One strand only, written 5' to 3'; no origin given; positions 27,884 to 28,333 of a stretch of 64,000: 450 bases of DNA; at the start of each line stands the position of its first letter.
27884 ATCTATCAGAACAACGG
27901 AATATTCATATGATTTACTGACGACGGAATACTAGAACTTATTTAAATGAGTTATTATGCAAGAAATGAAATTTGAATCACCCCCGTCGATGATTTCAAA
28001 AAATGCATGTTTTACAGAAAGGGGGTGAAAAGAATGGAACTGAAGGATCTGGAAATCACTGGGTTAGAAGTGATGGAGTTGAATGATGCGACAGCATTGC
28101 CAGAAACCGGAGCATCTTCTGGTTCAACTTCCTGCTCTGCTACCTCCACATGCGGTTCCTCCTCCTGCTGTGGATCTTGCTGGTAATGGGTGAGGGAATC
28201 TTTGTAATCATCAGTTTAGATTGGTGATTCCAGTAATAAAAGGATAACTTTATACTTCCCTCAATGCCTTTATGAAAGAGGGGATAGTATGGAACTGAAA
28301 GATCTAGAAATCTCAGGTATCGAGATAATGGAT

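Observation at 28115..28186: Core register does not fit known thiopeptide macrocycle classes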

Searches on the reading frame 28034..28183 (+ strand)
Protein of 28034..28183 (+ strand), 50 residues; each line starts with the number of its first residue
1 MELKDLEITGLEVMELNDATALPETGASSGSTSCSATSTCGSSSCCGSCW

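Call 18: find_homologous_proteins(query=A3, max_evalue=0.001)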
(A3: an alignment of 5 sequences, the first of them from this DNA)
Query A3 (5 sequences) (50 aa, profile of the alignment): 223 proteins with E <= 0.001 among 675 candidates; the best 120 are listed.
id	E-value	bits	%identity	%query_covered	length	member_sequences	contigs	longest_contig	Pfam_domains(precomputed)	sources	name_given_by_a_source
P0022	9.4e-26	107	98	100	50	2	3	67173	PF19409.6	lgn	-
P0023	2.1e-25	106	86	88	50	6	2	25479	PF19409.6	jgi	jgi:thiazolylpeptide-type bacteriocin precursor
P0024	5.9e-25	105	76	100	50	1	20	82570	PF19409.6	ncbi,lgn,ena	-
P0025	3.5e-23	99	88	84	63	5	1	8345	PF19409.6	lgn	-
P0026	1.3e-22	97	84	88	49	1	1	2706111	PF19409.6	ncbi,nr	ncbi:thiazolylpeptide-type bacteriocin [Staphylospora marina]|nr:thiazolylpeptide-type bacteriocin [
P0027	1.8e-22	97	75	88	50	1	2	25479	PF19409.6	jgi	jgi:thiazolylpeptide-type bacteriocin precursor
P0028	2.6e-22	96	80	98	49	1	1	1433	PF19409.6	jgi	-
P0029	7.1e-22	95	81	54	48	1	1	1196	PF19409.6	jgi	jgi:thiazolylpeptide-type bacteriocin precursor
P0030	1.1e-21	94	85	78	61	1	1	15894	PF19409.6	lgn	-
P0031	1.4e-21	94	70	80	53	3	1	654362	PF19409.6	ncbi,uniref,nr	ncbi:thiazolylpeptide-type bacteriocin [Tumebacillus sp. ITR2]|uniref:Thiazolylpeptide-type bacterio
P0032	5.0e-21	92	76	100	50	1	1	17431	PF19409.6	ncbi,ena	-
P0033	3.4e-20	89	78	82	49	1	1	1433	PF19409.6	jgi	-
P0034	4.7e-20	89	75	88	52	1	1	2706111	PF19409.6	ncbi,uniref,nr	ncbi:thiazolylpeptide-type bacteriocin [Staphylospora marina]|uniref:thiazolylpeptide-type bacterioc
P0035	1.8e-19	87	74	70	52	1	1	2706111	PF19409.6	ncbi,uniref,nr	ncbi:thiazolylpeptide-type bacteriocin [Staphylospora marina]|uniref:thiazolylpeptide-type bacterioc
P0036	5.1e-18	82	80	50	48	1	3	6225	PF19409.6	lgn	-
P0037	5.6e-16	76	67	42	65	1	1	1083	PF19409.6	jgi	jgi:thiazolylpeptide-type bacteriocin precursor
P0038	2.2e-15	74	61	88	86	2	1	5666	PF19409.6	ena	-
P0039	2.5e-15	74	79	58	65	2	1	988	PF19409.6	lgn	-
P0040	3.2e-15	73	68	80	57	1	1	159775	PF19409.6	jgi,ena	-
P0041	6.8e-15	72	62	100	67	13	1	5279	PF19409.6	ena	-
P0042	7.0e-15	72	67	78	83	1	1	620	PF19409.6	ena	-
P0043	1.1e-14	72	52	88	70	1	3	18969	PF19409.6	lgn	-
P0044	1.3e-14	71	59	88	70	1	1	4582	PF19409.6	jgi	jgi:thiazolylpeptide-type bacteriocin precursor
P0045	1.6e-14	71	-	-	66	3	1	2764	PF19409.6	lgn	-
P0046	1.8e-14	71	63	54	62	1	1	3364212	PF19409.6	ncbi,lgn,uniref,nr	ncbi:thiazolylpeptide-type bacteriocin [Sandaracinobacteroides saxicola]|uniref:Thiazolylpeptide-typ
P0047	2.2e-14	71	65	74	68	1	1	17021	PF19409.6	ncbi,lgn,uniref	ncbi:thiazolylpeptide-type bacteriocin [Chitinimonas sp.]|uniref:thiazolylpeptide-type bacteriocin n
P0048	2.4e-14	71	60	86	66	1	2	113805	PF19409.6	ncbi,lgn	-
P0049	2.4e-14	71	59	88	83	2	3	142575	PF19409.6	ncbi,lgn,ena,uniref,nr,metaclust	ncbi:thiazolylpeptide-type bacteriocin [Aquimonas voraii]|uniref:Thiazolylpeptide-type bacteriocin n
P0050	2.4e-14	71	61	82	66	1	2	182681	PF19409.6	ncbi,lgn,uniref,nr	ncbi:thiazolylpeptide-type bacteriocin [Pseudorhodoferax sp.]|uniref:thiazolylpeptide-type bacterioc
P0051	2.4e-14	71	57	88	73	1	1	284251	PF19409.6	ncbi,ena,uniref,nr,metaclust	ncbi:thiazolylpeptide-type bacteriocin [Idiomarina xiamenensis]|uniref:Thiazolylpeptide-type bacteri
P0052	2.7e-14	70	56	54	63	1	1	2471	PF19409.6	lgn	-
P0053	2.8e-14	70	56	54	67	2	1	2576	PF19409.6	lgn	-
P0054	2.9e-14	70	63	54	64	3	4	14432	PF19409.6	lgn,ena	-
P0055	3.2e-14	70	66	76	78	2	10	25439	PF19409.6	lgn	-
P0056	3.4e-14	70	60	86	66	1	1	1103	PF19409.6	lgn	-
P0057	3.9e-14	70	59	54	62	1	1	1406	PF19409.6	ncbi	-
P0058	4.9e-14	70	59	82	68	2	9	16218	PF19409.6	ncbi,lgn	-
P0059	4.9e-14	70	59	82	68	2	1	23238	PF19409.6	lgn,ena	-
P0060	4.9e-14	70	59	82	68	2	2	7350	PF19409.6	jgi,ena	-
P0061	6.6e-14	69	63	80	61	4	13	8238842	PF19409.6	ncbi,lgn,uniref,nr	ncbi:thiazolylpeptide-type bacteriocin [Streptosporangium sandarakinum]|uniref:Thiazolylpeptide-type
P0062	7.4e-14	69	59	54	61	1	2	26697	PF19409.6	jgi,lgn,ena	jgi:thiazolylpeptide-type bacteriocin precursor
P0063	7.9e-14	69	59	54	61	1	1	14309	PF19409.6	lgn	-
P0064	7.9e-14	69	59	54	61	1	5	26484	PF19409.6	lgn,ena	-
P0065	8.0e-14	69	64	78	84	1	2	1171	PF19409.6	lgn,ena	-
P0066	8.6e-14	69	60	86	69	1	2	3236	PF19409.6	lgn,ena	-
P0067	9.0e-14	69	59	82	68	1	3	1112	PF19409.6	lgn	-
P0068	9.7e-14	69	59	54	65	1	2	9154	PF19409.6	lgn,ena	-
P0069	1.0e-13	69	53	80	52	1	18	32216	PF19409.6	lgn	-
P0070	1.2e-13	68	68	82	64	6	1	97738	PF19409.6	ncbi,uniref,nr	ncbi:thiazolylpeptide-type bacteriocin [Deinococcus arcticus]|uniref:Thiazolylpeptide-type bacterioc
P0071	1.3e-13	68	61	80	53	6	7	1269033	PF19409.6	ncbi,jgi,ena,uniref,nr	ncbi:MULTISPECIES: thiazolylpeptide-type bacteriocin [unclassified Exiguobacterium]|jgi:thiazolylpep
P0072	1.4e-13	68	73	44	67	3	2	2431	PF19409.6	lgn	-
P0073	1.4e-13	68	73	44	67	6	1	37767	PF19409.6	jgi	jgi:thiazolylpeptide-type bacteriocin precursor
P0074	1.5e-13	68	57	86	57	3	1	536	PF19409.6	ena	-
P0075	1.6e-13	68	60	60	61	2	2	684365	PF19409.6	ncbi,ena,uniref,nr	ncbi:thiazolylpeptide-type bacteriocin [Bowmanella dokdonensis]|uniref:Thiazolylpeptide-type bacteri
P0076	1.6e-13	68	57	86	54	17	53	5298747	PF19409.6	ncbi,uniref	ncbi:thiazolylpeptide-type bacteriocin [Bacillus anthracis]|uniref:Thiazolylpeptide-type bacteriocin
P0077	2.1e-13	68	58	86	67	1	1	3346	PF19409.6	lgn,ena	-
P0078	2.5e-13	67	56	82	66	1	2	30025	PF19409.6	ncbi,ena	-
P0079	2.6e-13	67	56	82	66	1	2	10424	PF19409.6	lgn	-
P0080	2.7e-13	67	60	60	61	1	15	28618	PF19409.6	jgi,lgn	jgi:thiazolylpeptide-type bacteriocin precursor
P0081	2.7e-13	67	56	82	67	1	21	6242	PF19409.6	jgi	jgi:hypothetical protein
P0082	2.8e-13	67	56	82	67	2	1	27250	PF19409.6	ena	-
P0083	3.0e-13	67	56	100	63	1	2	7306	PF19409.6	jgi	-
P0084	3.4e-13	67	57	88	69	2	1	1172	PF19409.6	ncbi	-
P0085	3.8e-13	67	56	82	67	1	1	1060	PF19409.6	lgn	-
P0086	4.2e-13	67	59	74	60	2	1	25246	PF19409.6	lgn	-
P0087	4.3e-13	67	63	92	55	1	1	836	PF19409.6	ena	-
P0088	4.4e-13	67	63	92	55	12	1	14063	PF19409.6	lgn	-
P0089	4.6e-13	66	63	92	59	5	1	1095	PF19409.6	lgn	-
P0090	4.7e-13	66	54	52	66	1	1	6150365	PF19409.6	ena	-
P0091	4.8e-13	66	-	-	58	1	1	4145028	PF19409.6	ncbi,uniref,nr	ncbi:thiazolylpeptide-type bacteriocin [Halobacillus litoralis]|uniref:Thiazolylpeptide-type bacteri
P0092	4.9e-13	66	70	74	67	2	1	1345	PF19409.6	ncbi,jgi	jgi:thiazolylpeptide-type bacteriocin precursor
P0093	4.9e-13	66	68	68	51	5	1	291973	PF19409.6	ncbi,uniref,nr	ncbi:thiazolylpeptide-type bacteriocin [Bacillus kwashiorkori]|uniref:thiazolylpeptide-type bacterio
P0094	5.4e-13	66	63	82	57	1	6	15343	PF19409.6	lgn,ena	-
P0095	5.7e-13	66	62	68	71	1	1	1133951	PF19409.6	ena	-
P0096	5.7e-13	66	64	78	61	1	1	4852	PF19409.6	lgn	-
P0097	7.1e-13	66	64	44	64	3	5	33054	PF19409.6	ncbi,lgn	-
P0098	8.5e-13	66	60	86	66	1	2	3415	PF19409.6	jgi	jgi:hypothetical protein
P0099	8.9e-13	66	63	70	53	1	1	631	PF19409.6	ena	-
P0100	1.0e-12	65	59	82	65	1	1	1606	PF19409.6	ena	-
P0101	1.1e-12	65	59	74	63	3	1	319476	PF19409.6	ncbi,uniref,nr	ncbi:thiazolylpeptide-type bacteriocin [Paucisalibacillus sp. EB02]|uniref:thiazolylpeptide-type bac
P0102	1.4e-12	65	57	88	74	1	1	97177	PF19409.6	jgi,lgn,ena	-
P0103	1.5e-12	65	56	82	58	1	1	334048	PF19409.6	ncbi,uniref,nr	ncbi:thiazolylpeptide-type bacteriocin [Oceanobacillus piezotolerans]|uniref:Thiazolylpeptide-type b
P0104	1.6e-12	65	-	-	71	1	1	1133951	PF19409.6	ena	-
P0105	1.7e-12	65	69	78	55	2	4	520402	PF19409.6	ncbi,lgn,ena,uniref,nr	ncbi:thiazolylpeptide-type bacteriocin [Edaphobacillus lindanitolerans]|uniref:Thiazolylpeptide-type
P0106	1.7e-12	65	-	-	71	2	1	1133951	PF19409.6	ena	-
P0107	1.7e-12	65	-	-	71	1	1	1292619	PF19409.6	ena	-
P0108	1.8e-12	65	62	68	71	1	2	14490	PF19409.6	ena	-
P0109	2.0e-12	64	59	88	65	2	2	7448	PF19409.6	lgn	-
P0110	2.5e-12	64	62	78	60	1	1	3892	PF19409.6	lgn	-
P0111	3.1e-12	64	52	82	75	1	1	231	PF19409.6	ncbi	ncbi:thiazolylpeptide-type bacteriocin, partial [Streptococcus pneumoniae]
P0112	3.3e-12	64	64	66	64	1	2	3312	PF19409.6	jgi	jgi:thiazolylpeptide-type bacteriocin precursor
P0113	3.3e-12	64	-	-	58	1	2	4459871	PF19409.6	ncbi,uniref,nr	ncbi:thiazolylpeptide-type bacteriocin [Alteribacter populi]|uniref:thiazolylpeptide-type bacterioci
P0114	3.4e-12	64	59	78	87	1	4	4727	PF19409.6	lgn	-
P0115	3.5e-12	64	55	88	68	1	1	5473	PF19409.6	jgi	jgi:thiazolylpeptide-type bacteriocin precursor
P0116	4.2e-12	63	52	82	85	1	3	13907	PF19409.6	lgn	-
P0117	5.0e-12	63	57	74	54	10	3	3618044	PF19409.6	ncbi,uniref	ncbi:thiazolylpeptide-type bacteriocin [Carnobacterium maltaromaticum]|uniref:thiazolylpeptide-type 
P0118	5.4e-12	63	66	82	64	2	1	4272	PF19409.6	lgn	-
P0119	6.9e-12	63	57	74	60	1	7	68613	PF19409.6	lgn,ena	-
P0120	7.0e-12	63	73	22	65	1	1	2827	PF19409.6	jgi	jgi:thiazolylpeptide-type bacteriocin precursor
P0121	7.8e-12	63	52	82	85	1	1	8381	PF19409.6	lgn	-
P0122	7.9e-12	63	-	-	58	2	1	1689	PF19409.6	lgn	-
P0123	8.0e-12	62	-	-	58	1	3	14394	PF19409.6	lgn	-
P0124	1.1e-11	62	59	74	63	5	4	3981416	PF19409.6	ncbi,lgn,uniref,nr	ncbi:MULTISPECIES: thiopeptide-type bacteriocin [Ornithinibacillus]|uniref:Thiazolylpeptide-type bac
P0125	1.2e-11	62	54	82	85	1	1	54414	PF19409.6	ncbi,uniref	ncbi:thiazolylpeptide-type bacteriocin [Streptococcus sp. E29BA]|uniref:thiazolylpeptide-type bacter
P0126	1.2e-11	62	54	82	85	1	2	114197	PF19409.6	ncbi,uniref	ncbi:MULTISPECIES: thiazolylpeptide-type bacteriocin [unclassified Streptococcus]|uniref:thiazolylpe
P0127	1.2e-11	62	64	28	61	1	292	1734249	PF19409.6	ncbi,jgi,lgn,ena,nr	ncbi:MAG TPA: thiazolylpeptide-type bacteriocin [Natronosporangium sp.]|nr:thiazolylpeptide-type bac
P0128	1.2e-11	62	63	48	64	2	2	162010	PF19409.6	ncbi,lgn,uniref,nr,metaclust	ncbi:thiazolylpeptide-type bacteriocin [Paenibacillus profundus]|uniref:Thiazolylpeptide-type bacter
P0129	1.4e-11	62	60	84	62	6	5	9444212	PF19409.6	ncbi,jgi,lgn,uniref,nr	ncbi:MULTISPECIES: thiazolylpeptide-type bacteriocin [Catellatospora]|jgi:thiazolylpeptide-type bact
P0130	1.4e-11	62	57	60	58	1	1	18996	PF19409.6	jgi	jgi:hypothetical protein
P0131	1.5e-11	62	68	44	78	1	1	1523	PF19409.6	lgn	-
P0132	1.6e-11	62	63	92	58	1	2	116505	PF19409.6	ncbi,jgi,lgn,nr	ncbi:MAG: thiazolylpeptide-type bacteriocin [Pseudonocardiales bacterium]|nr:MAG: thiazolylpeptide-t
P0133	1.6e-11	62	77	52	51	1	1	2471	PF19409.6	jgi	jgi:hypothetical protein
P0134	1.7e-11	61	83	46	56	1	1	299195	PF19409.6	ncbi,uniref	ncbi:thiazolylpeptide-type bacteriocin [Streptococcus sp. H31]|uniref:thiazolylpeptide-type bacterio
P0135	1.8e-11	61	63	48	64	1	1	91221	PF19409.6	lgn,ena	-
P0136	1.9e-11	61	69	32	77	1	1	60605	PF19409.6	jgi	jgi:thiazolylpeptide-type bacteriocin precursor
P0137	2.1e-11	61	52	58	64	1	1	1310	PF19409.6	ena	-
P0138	2.4e-11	61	61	54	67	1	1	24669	PF19409.6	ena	-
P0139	2.9e-11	61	56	78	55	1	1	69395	PF19409.6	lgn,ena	-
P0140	3.0e-11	61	59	44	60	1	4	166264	PF19409.6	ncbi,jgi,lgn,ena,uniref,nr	ncbi:thiazolylpeptide-type bacteriocin [Teredinibacter waterburyi]|jgi:hypothetical protein|uniref:t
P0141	3.3e-11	61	55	44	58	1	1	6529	PF19409.6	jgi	jgi:thiazolylpeptide-type bacteriocin precursor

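Call 19: find_related_loci(query=A3, collection=metagenome_contigs, flank=6000)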
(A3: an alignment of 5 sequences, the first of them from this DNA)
Query A3 (50 aa) in metagenome_contigs; peptide patterns used: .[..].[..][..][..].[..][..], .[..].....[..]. (x = any residue, [..] = any of these).
600 stretches matched a pattern (row limit reached: there are more); 2 encode a relative of the query (tblastn E <= 1e-3); 2 distinct loci.
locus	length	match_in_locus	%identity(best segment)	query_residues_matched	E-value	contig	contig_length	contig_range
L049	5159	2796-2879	57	1-28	2e-7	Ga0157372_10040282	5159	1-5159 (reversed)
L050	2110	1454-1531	50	2-27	1e-6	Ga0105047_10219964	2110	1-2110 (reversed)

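Call 29: find_encoding_contigs(protein=P0076, flank=10000, max_places=2)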
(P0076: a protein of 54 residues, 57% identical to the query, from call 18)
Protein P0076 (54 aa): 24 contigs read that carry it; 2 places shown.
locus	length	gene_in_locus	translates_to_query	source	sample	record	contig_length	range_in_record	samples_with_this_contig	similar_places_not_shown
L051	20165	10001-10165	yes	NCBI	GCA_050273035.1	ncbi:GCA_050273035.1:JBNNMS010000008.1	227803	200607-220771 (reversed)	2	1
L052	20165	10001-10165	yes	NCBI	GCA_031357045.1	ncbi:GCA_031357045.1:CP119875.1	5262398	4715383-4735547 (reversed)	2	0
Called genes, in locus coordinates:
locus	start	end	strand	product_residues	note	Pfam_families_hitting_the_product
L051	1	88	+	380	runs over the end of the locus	PF08331:QueG_DUF1730, PF13187:Fer4_9 (faint), PF13484:Fer4_16, PF13646:HEAT_2, PF03130:HEAT_PBS (faint)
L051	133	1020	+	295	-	PF12671:Amidase_6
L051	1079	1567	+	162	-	PF00588:SpoU_methylase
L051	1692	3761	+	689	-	PF08448:PAS_4, PF08447:PAS_3 (faint), PF00989:PAS, PF13188:PAS_8 (weak), PF08448:PAS_4, PF13426:PAS_9, PF00990:GGDEF, PF00563:EAL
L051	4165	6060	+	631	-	PF08298:AAA_PrkA, PF06798:PrkA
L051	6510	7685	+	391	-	PF04285:DUF444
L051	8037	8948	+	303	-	PF00005:ABC_tran, PF13304:AAA_21 (faint)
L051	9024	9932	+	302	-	PF01061:ABC2_membrane, PF12698:ABC2_membrane_3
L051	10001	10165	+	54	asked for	PF19409:Thiopep_pre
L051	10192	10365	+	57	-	-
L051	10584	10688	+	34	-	-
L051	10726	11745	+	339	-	-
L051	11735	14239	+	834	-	PF04738:Lant_dehydr_N (faint)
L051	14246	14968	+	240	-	PF02463:SMC_N (faint), PF09818:ABC_ATPase (faint), PF13175:AAA_15 (faint), PF00005:ABC_tran, PF13304:AAA_21 (weak)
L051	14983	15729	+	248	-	PF01061:ABC2_membrane, PF12698:ABC2_membrane_3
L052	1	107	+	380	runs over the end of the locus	PF08331:QueG_DUF1730, PF13484:Fer4_16, PF13646:HEAT_2, PF03130:HEAT_PBS (faint)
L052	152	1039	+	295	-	PF12671:Amidase_6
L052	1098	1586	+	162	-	PF00588:SpoU_methylase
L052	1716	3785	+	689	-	PF13188:PAS_8 (faint), PF08448:PAS_4, PF08447:PAS_3 (faint), PF00989:PAS, PF08448:PAS_4, PF13426:PAS_9, PF00990:GGDEF, PF00563:EAL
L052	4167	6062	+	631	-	PF08298:AAA_PrkA, PF06798:PrkA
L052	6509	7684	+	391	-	PF04285:DUF444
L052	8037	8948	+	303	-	PF00005:ABC_tran, PF13304:AAA_21 (faint)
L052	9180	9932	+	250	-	PF12698:ABC2_membrane_3, PF01061:ABC2_membrane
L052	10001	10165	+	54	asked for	PF19409:Thiopep_pre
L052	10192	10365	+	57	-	-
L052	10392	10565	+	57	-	-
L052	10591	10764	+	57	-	-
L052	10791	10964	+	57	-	-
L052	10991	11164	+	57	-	-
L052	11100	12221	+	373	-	-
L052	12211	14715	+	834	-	PF04738:Lant_dehydr_N (weak)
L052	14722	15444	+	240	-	PF02463:SMC_N (faint), PF13175:AAA_15 (faint), PF00005:ABC_tran, PF13304:AAA_21 (weak)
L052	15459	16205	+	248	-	PF01061:ABC2_membrane, PF12698:ABC2_membrane_3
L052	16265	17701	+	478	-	-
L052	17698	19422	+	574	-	PF02624:YcaO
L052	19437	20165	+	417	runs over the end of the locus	-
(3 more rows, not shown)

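Call 30: search_protein_families(library=ncbifam, proteins=[window:28034-28183:+], max_evalue=0.01)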
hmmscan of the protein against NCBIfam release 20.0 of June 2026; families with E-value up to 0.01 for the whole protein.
seq(50 aa): 2 families
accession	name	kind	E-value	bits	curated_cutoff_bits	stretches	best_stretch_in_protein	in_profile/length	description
NF033400.3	thiazolyl_B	subfamily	8.4e-17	60.9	30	1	2-44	4-45/45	thiazolylpeptide-type bacteriocin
TIGR03892.1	thiopep_precurs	subfamily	9.8e-10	38.6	25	1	11-49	4-44/44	thiazolylpeptide-type bacteriocin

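Call 36: find_encoding_contigs(protein=P0024, flank=2000, max_places=4)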
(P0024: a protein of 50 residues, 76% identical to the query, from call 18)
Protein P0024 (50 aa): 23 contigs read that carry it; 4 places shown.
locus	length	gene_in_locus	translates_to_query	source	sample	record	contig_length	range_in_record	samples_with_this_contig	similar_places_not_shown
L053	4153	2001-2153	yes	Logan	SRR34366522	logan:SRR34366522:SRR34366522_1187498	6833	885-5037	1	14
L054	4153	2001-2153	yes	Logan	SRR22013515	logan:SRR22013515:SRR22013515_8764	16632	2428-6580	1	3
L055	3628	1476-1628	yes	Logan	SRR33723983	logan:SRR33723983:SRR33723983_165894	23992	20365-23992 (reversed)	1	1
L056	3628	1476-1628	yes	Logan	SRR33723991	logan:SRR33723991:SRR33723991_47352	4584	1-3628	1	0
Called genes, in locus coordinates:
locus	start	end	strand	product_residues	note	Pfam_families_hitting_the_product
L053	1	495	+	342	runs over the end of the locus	PF06144:DNA_pol3_delta, PF21694:DNA_pol3_delta_C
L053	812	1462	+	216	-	PF00196:GerE, PF08281:Sigma70_r4_2 (weak)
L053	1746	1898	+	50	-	PF19409:Thiopep_pre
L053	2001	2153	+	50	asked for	PF19409:Thiopep_pre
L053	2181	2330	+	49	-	PF19409:Thiopep_pre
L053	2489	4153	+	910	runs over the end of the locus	PF04738:Lant_dehydr_N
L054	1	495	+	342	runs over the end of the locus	PF06144:DNA_pol3_delta, PF21694:DNA_pol3_delta_C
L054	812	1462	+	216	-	PF00196:GerE, PF08281:Sigma70_r4_2 (weak)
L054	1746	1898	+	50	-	PF19409:Thiopep_pre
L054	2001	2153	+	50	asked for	PF19409:Thiopep_pre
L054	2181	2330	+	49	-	PF19409:Thiopep_pre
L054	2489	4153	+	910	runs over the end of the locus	PF04738:Lant_dehydr_N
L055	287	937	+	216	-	PF00196:GerE, PF08281:Sigma70_r4_2 (weak)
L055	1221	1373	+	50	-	PF19409:Thiopep_pre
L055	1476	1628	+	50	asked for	PF19409:Thiopep_pre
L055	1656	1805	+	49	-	PF19409:Thiopep_pre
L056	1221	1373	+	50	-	PF19409:Thiopep_pre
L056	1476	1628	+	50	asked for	PF19409:Thiopep_pre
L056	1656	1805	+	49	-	PF19409:Thiopep_pre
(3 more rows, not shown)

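Call 47: find_encoding_contigs(protein=P0128, flank=10000, max_places=1)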
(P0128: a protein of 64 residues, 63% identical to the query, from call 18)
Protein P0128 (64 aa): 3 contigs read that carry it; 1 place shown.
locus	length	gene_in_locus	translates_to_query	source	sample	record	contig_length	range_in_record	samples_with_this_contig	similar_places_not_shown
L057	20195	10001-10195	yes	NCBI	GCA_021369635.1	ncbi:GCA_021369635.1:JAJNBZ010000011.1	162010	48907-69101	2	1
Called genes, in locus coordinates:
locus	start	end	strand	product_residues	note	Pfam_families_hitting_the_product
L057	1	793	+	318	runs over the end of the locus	-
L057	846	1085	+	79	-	PF02979:NHase_alpha, PF27793:RNP_Burkhold (weak)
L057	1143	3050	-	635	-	PF00512:HisKA, PF02518:HATPase_c, PF13589:HATPase_c_3 (weak)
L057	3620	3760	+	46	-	-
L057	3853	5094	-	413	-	PF00109:ketoacyl-synt, PF02801:Ketoacyl-synt_C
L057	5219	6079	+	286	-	PF13560:HTH_31, PF17765:MLTR_LBD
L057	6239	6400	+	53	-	-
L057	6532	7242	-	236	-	PF00106:adh_short, PF13561:adh_short_C2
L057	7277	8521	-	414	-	PF00202:Aminotran_3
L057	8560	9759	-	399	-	-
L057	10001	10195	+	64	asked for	PF19409:Thiopep_pre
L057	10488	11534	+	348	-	-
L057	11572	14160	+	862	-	-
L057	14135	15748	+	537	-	-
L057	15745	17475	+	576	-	PF02624:YcaO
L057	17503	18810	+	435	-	-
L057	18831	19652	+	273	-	PF14028:Lant_dehydr_C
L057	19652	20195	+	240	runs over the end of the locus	PF00881:Nitroreductase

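Call 48: find_encoding_contigs(protein=P0139, flank=10000, max_places=1)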
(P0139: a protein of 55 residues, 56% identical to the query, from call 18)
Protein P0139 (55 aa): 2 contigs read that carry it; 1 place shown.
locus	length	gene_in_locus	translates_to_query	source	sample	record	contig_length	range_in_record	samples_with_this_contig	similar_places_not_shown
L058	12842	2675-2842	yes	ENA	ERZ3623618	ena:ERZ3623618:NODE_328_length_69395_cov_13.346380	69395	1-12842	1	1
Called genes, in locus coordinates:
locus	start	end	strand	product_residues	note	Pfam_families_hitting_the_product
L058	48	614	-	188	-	-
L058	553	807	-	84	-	-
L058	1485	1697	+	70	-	-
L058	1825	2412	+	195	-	PF22765:DUF7010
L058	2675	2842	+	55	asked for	PF19409:Thiopep_pre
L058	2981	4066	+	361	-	-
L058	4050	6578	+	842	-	-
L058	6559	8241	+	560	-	-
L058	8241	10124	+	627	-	PF02624:YcaO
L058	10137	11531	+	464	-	-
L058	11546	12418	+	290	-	PF14028:Lant_dehydr_C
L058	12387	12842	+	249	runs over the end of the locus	PF00881:Nitroreductase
